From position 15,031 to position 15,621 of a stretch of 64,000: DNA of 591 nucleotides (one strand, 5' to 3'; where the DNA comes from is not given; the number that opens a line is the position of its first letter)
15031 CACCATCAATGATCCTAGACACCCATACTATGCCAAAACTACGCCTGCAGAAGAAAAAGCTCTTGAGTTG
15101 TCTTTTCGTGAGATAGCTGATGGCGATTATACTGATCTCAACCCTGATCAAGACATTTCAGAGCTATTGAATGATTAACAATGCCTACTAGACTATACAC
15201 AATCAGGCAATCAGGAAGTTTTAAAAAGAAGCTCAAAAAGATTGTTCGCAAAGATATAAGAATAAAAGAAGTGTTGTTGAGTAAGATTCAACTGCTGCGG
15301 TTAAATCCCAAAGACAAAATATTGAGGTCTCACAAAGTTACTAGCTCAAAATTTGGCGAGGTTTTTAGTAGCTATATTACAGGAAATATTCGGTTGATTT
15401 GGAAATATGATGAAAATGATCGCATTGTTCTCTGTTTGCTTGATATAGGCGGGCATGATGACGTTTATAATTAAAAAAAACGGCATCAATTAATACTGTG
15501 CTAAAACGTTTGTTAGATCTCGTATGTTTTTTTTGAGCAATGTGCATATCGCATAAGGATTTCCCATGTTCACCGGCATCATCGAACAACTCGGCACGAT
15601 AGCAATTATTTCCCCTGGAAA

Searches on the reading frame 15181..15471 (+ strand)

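Call 63: search_protein_families(library=pfam, proteins=[window:15181-15471:+], max_evalue=0.1)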
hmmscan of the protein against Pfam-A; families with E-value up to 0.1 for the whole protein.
window:15181-15471:+ (97 aa): 3 families
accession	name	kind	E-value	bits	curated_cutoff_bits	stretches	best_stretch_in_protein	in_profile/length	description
PF15738.11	YafQ_toxin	-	2.8e-06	28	30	1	6-96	1-87/88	Bacterial toxin of type II toxin-antitoxin system, YafQ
PF05016.21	ParE_toxin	-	0.0057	17.6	23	1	8-96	1-89/89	ParE toxin of type II toxin-antitoxin system, parDE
PF15781.12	ParE-like_toxin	-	0.023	15.1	28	0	10-96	3-83/87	ParE-like toxin of type II bacterial toxin-antitoxin system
